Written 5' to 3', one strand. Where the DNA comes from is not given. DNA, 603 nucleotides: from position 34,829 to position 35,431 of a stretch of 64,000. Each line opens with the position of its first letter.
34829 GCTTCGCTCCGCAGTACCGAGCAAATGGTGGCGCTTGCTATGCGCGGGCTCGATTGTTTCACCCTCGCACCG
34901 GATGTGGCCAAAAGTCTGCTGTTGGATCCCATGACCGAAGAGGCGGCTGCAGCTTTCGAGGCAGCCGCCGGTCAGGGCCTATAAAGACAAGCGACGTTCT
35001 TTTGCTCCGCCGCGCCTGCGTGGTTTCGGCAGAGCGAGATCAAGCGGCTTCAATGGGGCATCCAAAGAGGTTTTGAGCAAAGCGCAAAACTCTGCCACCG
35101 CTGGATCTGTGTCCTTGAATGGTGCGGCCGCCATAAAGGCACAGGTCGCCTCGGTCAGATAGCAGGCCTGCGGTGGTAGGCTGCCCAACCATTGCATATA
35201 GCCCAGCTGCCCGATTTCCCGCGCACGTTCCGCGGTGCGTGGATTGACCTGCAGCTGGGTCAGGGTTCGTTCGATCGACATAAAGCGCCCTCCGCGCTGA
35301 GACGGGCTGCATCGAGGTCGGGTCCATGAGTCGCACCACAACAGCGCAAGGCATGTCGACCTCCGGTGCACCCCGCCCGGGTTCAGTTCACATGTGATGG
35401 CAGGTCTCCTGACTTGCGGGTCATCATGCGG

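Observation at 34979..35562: Cobalamin riboswitch whose only cargo is a 100-aa ORF of unknown function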

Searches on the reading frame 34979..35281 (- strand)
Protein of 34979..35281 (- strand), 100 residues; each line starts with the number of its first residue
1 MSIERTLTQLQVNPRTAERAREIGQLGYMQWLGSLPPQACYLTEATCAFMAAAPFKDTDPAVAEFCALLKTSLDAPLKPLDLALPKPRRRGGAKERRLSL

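Call 4: search_protein_families(library=pfam, proteins=[window:34979-35281:-], max_evalue=1)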
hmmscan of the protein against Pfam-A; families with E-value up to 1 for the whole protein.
window:34979-35281:- (100 aa): 0 families

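Call 5: search_protein_families(library=ncbifam, proteins=[window:34979-35281:-], max_evalue=1)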
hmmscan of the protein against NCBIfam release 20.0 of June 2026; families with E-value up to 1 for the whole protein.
window:34979-35281:- (100 aa): 0 families

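Call 6: find_homologous_proteins(query=window:34982-35281:-)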
Query window:34982-35281:- (100 aa): 89 proteins with E <= 0.001 among 91 candidates.
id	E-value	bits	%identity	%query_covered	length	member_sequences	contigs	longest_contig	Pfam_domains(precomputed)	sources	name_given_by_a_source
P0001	5.1e-54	198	91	100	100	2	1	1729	-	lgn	-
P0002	5.8e-52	192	88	100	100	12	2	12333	-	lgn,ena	-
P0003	2.0e-51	190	88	100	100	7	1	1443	-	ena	-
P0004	9.6e-51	188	85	100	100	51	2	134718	-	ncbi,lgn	-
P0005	1.0e-49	185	85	100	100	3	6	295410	-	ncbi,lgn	-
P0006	2.4e-48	180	83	100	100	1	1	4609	-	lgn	-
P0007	1.0e-47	178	84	100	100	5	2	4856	-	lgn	-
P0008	1.5e-47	178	83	100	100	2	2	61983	-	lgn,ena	-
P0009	8.1e-47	175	81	100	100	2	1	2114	-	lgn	-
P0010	8.6e-47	175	81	100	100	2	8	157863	-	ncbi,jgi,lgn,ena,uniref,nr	ncbi:hypothetical protein [Marivita sp.]|uniref:hypothetical protein n=1 Tax=Marivita sp. TaxID=2003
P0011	5.9e-45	169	80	100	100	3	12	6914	-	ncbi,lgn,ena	-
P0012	2.4e-44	168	79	100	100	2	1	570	-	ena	-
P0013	5.7e-44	166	76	100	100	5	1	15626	-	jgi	jgi:hypothetical protein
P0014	1.7e-43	165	76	100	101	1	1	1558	-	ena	-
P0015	4.6e-43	163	78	100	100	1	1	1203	-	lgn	-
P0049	4.9e-32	128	61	87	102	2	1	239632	-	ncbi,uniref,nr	ncbi:hypothetical protein [Hoeflea alexandrii]|uniref:hypothetical protein n=1 Tax=Hoeflea alexandri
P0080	5.7e-25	105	56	97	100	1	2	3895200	-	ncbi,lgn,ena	-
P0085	1.3e-22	98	54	97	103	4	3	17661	-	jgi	jgi:hypothetical protein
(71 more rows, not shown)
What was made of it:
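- On Any Pfam-A or NCBIfam protein family: The precomputed Pfam column is '-' for all 89 homologs (call 6).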

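Call 9: find_related_loci(query=A1, collection=genome_contigs, flank=6000)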
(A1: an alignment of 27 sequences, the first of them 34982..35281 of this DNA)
Query A1 (100 aa) in genome_contigs; peptide patterns used: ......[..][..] (x = any residue, [..] = any of these).
112 stretches matched a pattern; 103 encode a relative of the query (tblastn E <= 1e-3); the best 80 are kept; 80 distinct loci.
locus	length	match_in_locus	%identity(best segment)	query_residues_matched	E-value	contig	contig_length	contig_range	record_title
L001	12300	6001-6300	93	1-100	3e-59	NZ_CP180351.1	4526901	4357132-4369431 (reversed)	MAG: Marivita sp. isolate tig00000067 chromosome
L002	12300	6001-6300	93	1-100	4e-59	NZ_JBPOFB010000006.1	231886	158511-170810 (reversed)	MAG: Marivita sp. isolate MAG_52 MAG_52_6, whole genome shotgun sequence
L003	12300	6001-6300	92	1-100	1e-58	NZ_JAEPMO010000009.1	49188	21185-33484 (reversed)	MAG: Marivita sp. isolate HCUG1433-5 k141_3254_length_49188_cov_10.3410, whole genome shotgun sequence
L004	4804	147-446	91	1-100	2e-58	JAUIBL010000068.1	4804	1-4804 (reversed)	MAG: Alphaproteobacteria bacterium isolate 6_bin.34 NODE_18233_length_4804_cov_4.091084, whole genome shotgun sequence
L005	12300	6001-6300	91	1-100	1e-57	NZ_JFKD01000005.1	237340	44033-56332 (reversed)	Marivita cryptomonadis strain CL-SK44 contig5, whole genome shotgun sequence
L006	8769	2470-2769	89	1-100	8e-57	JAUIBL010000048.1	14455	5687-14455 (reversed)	MAG: Alphaproteobacteria bacterium isolate 6_bin.34 NODE_3890_length_14455_cov_5.239671, whole genome shotgun sequence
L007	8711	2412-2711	89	1-100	1e-56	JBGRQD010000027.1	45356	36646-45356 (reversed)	MAG: Pelagibaca sp. isolate MAG10-MX28 MAG_Ocu_10_all_MX28_126, whole genome shotgun sequence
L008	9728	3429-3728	88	1-100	1e-55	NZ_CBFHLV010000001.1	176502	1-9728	MAG: Marivita sp. isolate AGTU_17_bin_57_indstr AGTU_17_bin_57_indstr_c1, whole genome shotgun sequence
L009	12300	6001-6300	86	1-100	9e-55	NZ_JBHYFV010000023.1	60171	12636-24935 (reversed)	MAG: Marivita sp. isolate CCAP1475_9_bin-024 CCAP1475_9_bin-024_c23, whole genome shotgun sequence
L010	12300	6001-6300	95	1-100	1e-51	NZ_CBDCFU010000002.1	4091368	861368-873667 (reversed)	MAG: Marivita sp. isolate 704bd39d-17c7-406b-b369-790d607bdb57 chromosome_2, whole genome shotgun sequence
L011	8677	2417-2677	92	1-87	5e-51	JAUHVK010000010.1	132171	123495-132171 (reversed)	MAG: Alphaproteobacteria bacterium isolate 1_bin.1 NODE_125_length_132171_cov_14.054277, whole genome shotgun sequence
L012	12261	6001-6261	90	1-87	1e-50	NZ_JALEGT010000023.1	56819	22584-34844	MAG: Marivita sp. isolate HH_bin14 k97_23488, whole genome shotgun sequence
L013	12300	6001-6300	91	1-100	4e-50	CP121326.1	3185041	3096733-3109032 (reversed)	MAG: Marivita sp. isolate NCC532_bact_1102 chromosome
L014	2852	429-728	80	1-100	2e-49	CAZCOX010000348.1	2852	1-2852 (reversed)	MAG TPA_asm: uncultured Rhodobacterales bacterium isolate SRP135972_co1_136 genome assembly, contig: NODE_67161_length_2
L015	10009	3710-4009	86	1-100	5e-48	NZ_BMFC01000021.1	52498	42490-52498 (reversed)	Marivita lacus strain CGMCC 1.12478 sequence21, whole genome shotgun sequence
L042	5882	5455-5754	53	1-100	4e-29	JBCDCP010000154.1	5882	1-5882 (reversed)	MAG: Pseudomonadota bacterium isolate P01_G01_bin.2 k141_1541957_length_5882_cov_17.2113, whole genome shotgun sequence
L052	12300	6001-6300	54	1-100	8e-28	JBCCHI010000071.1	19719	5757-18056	MAG: Pseudomonadota bacterium isolate P01_B01_bin.63 k141_632766_length_19719_cov_58.7127, whole genome shotgun sequence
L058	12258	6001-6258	53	1-86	4e-26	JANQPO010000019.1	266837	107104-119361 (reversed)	MAG: Tepidamorphaceae bacterium isolate IP29b_bin.167 k99_1884146, whole genome shotgun sequence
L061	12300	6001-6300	52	1-100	7e-26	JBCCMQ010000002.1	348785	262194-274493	MAG: Pseudomonadota bacterium isolate P01_C01_bin.58 k141_175913_length_348785_cov_67.8656, whole genome shotgun sequenc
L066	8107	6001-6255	53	1-85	2e-24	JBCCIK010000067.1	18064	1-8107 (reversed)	MAG: Pseudomonadota bacterium isolate P01_B01_bin.89 k141_1476948_length_18064_cov_19.9239, whole genome shotgun sequenc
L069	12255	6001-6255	56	1-85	4e-24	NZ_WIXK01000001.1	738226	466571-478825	Tritonibacter aquimaris strain SM1969 F_scaffold1, whole genome shotgun sequence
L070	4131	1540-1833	51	1-98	7e-24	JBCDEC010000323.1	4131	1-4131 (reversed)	MAG: Pseudomonadota bacterium isolate P01_G01_bin.55 k141_1672415_length_4131_cov_13.0000, whole genome shotgun sequence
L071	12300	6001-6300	47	1-100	1e-23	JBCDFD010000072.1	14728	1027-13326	MAG: Pseudomonadota bacterium isolate P01_H01_bin.100 k141_556879_length_14728_cov_12.0000, whole genome shotgun sequenc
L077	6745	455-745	56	1-97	1e-22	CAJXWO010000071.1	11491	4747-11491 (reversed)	MAG TPA_asm: uncultured Rhodobacteraceae bacterium isolate SRR4030058_bin.107_MetaBAT_v2.12.1_MAG genome assembly, conti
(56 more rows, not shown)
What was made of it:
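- On B12-riboswitch regulon member (comparative-genomics criterion): Three orders of Alphaproteobacteria are named in the record titles (call 9).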

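Call 18: find_encoding_contigs(protein=P0080, flank=7000, max_places=3)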
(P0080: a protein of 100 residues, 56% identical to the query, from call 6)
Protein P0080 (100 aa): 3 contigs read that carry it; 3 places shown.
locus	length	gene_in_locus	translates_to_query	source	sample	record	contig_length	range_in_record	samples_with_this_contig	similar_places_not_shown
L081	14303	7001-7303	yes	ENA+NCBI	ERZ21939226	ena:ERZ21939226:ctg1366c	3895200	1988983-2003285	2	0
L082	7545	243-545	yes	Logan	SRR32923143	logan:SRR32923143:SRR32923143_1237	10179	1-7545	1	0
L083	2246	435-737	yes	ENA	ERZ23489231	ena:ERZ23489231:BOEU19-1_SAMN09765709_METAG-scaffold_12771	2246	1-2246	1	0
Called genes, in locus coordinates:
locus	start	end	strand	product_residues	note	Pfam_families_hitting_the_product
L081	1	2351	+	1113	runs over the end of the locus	PF21374:WsaF_N (weak), PF00534:Glycos_transf_1, PF13692:Glyco_trans_1_4, PF22772:WsaF_C, PF13524:Glyco_trans_1_2, PF00535:Glycos_transf_2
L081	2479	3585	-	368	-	PF02746:MR_MLE_N, PF13378:MR_MLE_C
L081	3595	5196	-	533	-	PF00732:GMC_oxred_N, PF05199:GMC_oxred_C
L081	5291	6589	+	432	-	PF13738:Pyr_redox_3 (faint), PF01266:DAO, PF03486:HI0933_like (faint)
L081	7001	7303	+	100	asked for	-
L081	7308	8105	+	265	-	PF01497:Peripla_BP_2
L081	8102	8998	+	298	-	PF06945:DUF1289, PF21973:DUF6925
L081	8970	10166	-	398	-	PF00144:Beta-lactamase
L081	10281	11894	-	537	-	PF00496:SBP_bac_5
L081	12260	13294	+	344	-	PF00296:Bac_luciferase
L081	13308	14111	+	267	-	PF00378:ECH_1, PF16113:ECH_2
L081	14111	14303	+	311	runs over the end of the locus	PF02737:3HCDH_N, PF00725:3HCDH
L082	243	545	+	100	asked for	-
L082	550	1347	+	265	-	PF01497:Peripla_BP_2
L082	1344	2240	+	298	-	PF06945:DUF1289, PF21973:DUF6925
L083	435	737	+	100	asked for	-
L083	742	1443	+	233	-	PF01497:Peripla_BP_2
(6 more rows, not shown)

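Call 19: find_encoding_contigs(protein=P0049, flank=7000, max_places=3)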
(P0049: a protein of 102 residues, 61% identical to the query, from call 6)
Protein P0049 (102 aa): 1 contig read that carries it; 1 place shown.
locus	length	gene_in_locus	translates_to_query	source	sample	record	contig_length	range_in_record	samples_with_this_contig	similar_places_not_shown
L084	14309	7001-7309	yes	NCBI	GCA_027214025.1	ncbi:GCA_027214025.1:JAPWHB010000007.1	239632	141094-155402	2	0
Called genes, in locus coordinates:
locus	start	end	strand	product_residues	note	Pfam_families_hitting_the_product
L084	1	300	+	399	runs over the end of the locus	PF01494:FAD_binding_3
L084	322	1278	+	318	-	PF00682:HMGL-like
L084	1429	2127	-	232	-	PF00665:rve (weak), PF13610:DDE_Tnp_IS240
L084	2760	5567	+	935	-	PF03477:ATP-cone, PF00317:Ribonuc_red_lgN, PF02867:Ribonuc_red_lgC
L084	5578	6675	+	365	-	PF00268:Ribonuc_red_sm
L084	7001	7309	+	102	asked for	-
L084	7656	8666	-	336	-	PF00970:FAD_binding_6, PF00175:NAD_binding_1, PF00111:Fer2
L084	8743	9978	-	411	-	PF00355:Rieske, PF00848:Ring_hydroxyl_A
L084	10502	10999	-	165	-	PF01613:Flavin_Reduct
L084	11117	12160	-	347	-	PF01717:Meth_synt_2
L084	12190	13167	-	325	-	PF08908:MesX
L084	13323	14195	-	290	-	PF00126:HTH_1, PF03466:LysR_substrate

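Call 20: find_encoding_contigs(protein=P0085, flank=7000, max_places=3)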
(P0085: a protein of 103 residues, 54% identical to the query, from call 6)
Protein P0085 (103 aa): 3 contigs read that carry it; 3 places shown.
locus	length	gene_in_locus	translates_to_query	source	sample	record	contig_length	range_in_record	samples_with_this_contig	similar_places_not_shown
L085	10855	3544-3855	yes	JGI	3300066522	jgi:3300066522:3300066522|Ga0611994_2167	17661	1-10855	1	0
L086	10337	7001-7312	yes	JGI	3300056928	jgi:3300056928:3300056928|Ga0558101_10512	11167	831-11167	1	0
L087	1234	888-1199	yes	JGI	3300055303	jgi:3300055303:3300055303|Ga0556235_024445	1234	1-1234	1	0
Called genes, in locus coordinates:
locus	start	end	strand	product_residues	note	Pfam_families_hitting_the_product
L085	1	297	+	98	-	?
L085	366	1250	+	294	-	PF00528:BPD_transp_1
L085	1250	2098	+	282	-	PF00528:BPD_transp_1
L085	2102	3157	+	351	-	PF00005:ABC_tran, PF02463:SMC_N (weak), PF13304:AAA_21 (faint), PF08402:TOBE_2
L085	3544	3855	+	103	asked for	-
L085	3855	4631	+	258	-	PF01497:Peripla_BP_2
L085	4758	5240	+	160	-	PF02574:S-methyl_trans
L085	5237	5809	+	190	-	PF02574:S-methyl_trans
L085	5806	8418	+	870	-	PF00809:Pterin_bind, PF02607:B12-binding_2, PF02310:B12-binding, PF02965:Met_synt_B12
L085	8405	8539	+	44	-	-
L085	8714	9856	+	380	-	PF04940:BLUF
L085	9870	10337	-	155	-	-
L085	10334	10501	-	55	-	PF10636:hemP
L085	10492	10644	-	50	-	-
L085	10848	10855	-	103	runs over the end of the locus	PF00543:P-II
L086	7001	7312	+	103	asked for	-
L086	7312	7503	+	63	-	PF01497:Peripla_BP_2 (weak)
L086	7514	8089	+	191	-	PF01497:Peripla_BP_2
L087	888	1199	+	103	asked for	-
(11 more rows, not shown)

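Call 28: predict_structure(alignment_id=A1)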
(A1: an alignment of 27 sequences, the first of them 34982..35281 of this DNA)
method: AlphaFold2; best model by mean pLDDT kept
length: 100 residues; sequences in the alignment: 27
mean_pLDDT: 83.5   pTM: 0.72
mean pLDDT of the five models: 83.5, 82.4, 74.9, 72.6, 72.6
residues with pLDDT >= 90: 44; 70-90: 38; 50-70: 18; < 50: 0
segments of 3 or more residues with pLDDT < 50: none
pLDDT, mean of each block of 10 residues (from residue 1): 82 85 90 90 93 92 93 81 68 62
secondary structure, 60 per line:
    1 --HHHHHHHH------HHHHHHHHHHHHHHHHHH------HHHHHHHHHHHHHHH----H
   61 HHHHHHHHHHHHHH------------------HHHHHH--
elements in order: H3-10 H17-34 H41-55 H60-74 H93-98

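Call 34: search_protein_representatives(alignment_id=A1)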
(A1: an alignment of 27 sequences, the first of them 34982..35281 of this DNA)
Query: 27 sequences, 100 profile positions. Proteins with E-value up to 0.001 (for the whole library): 77; up to 1e-10: 48; up to 1e-30: 8. The best 77 are listed.
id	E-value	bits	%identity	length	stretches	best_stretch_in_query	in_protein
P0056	9.4e-42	157.3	-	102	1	3-100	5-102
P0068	4.2e-40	152.1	-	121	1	1-99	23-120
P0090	2.6e-38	146.3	-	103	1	1-98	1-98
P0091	4.1e-35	136.0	-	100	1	1-99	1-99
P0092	6.2e-34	132.2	-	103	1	1-99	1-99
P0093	1.6e-33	131.0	-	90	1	12-98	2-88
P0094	8.3e-33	128.6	-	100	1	1-99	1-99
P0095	1.7e-32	127.6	-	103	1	1-98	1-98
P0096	3.5e-30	120.2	-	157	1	1-98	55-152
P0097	1.6e-29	118.1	-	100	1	1-100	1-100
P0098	8.5e-29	115.8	-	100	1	1-99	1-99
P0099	1.1e-28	115.4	-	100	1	1-98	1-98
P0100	1.6e-27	111.7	-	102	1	1-99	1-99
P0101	1.6e-27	111.7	-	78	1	23-99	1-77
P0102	2.6e-27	111.0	-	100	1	1-99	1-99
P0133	5.4e-12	61.9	-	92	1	1-98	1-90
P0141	6.1e-09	52.0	-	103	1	1-98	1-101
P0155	3.1e-05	40.2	-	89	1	1-94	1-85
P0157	6.8e-05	39.1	-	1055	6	29-82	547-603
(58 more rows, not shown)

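Call 36: fold_search(model_id=the predicted structure, library=pdb)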
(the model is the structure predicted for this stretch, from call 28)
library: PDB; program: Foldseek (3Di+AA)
matches with E <= 10: 32; with E <= 0.001: 0
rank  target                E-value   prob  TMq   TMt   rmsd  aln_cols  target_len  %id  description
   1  3j9m_AL               2.8e+00  0.06  0.24  0.17  12.8       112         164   13  Structure of the human mitochondrial ribosome (class 1) (released 2015-04-15)
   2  9g5c_L                3.0e+00  0.06  0.24  0.16  13.5       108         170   15  Assembly intermediate of human mitochondrial ribosome small subunit (State B) (released 2025-04-23)
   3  6srn                  3.4e+00  0.13  0.34  0.21   8.4        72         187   21  Structural basis for control of antibiotic production by bacterial hormones (released 2020-09-30)
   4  2j9w_A                4.0e+00  0.05  0.23  0.22   9.0        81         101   11  Structural insight into the ESCRT-I-II link and its role in MVB trafficking (released 2007-01-23)
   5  3tjz_B                4.2e+00  0.13  0.37  0.18   5.5        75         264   17  Crystal Structure of Arf1 Bound to the gamma/zeta-COP Core Complex (released 2012-02-22)
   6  1t5o_A                4.5e+00  0.15  0.44  0.17   5.5        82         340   17  Crystal structure of the translation initiation factor eIF-2B, subunit delta, from A. fulgidus (released 2004-08-31)
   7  6rw4_L                4.5e+00  0.04  0.24  0.16  13.4       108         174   15  Structure of human mitochondrial 28S ribosome in complex with mitochondrial IF3 (released 2020-06-03)
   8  2n3a_MODEL_1_B        4.7e+00  0.08  0.33  0.38   5.4        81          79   11  Solution structure of LEDGF/p75 IBD in complex with POGZ peptide (1389-1404) (released 2015-08-19)
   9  7ky1                  5.0e+00  0.10  0.35  0.21   8.5        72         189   19  Molecular basis for control of antibiotic production by a bacterial hormones (released 2021-02-03)
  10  8pw5_V1               5.0e+00  0.06  0.26  0.24  13.4       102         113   14  CS respirasome from murine liver (released 2024-04-24)
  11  7qsm_V                5.3e+00  0.06  0.26  0.23  13.3        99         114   12  Bovine complex I in lipid nanodisc, Deactive-ligand (composite) (released 2022-05-25)
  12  7r41_V                5.3e+00  0.05  0.26  0.25  13.4       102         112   13  Bovine complex I in the presence of IM1761092, active class i (Composite map) (released 2023-02-08)
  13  9g5b_L                5.3e+00  0.03  0.24  0.17  12.9       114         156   13  Assembly intermediate of human mitochondrial ribosome small subunit (State A) (released 2025-04-23)
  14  8rri_AL               5.6e+00  0.03  0.24  0.17  13.7       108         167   16  Human mitochondrial ribosome in complex with antibiotic tigecycline (released 2025-03-12)
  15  6zk9_f                5.9e+00  0.04  0.25  0.23  13.4       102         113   12  Peripheral domain of open complex I during turnover (released 2020-10-07)
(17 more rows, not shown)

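Call 38: find_encoding_contigs(protein=P0133, flank=6000, max_places=3)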
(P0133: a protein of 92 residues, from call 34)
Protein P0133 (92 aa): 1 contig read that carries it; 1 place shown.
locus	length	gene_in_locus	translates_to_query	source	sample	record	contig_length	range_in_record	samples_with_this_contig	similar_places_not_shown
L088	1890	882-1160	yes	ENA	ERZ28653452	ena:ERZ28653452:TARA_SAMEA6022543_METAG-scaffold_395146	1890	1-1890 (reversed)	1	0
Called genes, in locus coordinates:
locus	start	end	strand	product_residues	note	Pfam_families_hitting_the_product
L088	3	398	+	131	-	?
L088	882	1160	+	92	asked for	-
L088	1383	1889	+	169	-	?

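Call 39: find_encoding_contigs(protein=P0141, flank=6000, max_places=3)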
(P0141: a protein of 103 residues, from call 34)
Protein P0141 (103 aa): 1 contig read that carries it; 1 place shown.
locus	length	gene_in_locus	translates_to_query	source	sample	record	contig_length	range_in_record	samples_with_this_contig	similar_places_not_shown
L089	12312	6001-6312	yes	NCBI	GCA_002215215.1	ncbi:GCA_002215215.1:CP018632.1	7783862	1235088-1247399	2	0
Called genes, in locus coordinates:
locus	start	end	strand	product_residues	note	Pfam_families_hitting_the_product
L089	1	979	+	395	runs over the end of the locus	PF02636:Methyltransf_28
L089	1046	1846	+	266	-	PF02673:BacA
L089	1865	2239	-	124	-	-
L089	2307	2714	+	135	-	-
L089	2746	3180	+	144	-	PF04892:VanZ-LLP1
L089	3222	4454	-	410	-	PF01743:PolyA_pol, PF12627:PolyA_pol_RNAbd, PF01966:HD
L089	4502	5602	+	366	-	PF10023:Aminopep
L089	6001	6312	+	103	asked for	-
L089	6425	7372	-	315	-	PF01073:3Beta_HSD, PF01370:Epimerase, PF03435:Sacchrp_dh_NADP (weak), PF05368:NmrA, PF07993:NAD_binding_4 (faint), PF13460:NAD_binding_10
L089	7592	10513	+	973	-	PF04879:Molybdop_Fe4S4, PF00384:Molybdopterin, PF01568:Molydop_binding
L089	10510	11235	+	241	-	PF12797:Fer4_2 (weak), PF13183:Fer4_8 (faint), PF13237:Fer4_10 (weak), PF13247:Fer4_11, PF12838:Fer4_7, PF00037:Fer4, PF12797:Fer4_2 (weak), PF12837:Fer4_6 (weak), +3 more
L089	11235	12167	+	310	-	PF03916:NrfD (weak), PF04976:DmsC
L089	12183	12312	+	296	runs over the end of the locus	PF02424:ApbE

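Call 40: find_encoding_contigs(protein=P0155, flank=6000, max_places=3)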
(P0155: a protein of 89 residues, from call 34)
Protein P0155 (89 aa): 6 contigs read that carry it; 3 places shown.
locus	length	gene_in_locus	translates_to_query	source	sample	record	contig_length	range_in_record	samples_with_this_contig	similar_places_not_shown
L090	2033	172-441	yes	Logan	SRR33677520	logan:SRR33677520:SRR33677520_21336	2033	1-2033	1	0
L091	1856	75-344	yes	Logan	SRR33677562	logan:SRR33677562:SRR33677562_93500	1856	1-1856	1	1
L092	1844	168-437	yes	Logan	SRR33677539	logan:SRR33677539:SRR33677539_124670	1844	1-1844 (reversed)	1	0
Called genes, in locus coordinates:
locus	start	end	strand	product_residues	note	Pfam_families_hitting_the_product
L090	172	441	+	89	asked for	-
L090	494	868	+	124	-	PF03724:META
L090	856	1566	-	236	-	PF11967:RecO_N, PF02565:RecO_C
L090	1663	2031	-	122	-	?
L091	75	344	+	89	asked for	-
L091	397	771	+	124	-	PF03724:META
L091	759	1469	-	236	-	PF11967:RecO_N, PF02565:RecO_C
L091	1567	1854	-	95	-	?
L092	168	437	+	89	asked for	-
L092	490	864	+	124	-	PF03724:META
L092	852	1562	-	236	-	PF11967:RecO_N, PF02565:RecO_C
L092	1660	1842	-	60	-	?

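Call 45: search_solved_structures(query=A1, max_evalue=10)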
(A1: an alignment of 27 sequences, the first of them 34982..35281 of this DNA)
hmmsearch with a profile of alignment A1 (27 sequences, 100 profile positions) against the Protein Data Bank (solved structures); distinct sequences matched with E-value up to 10: 0.
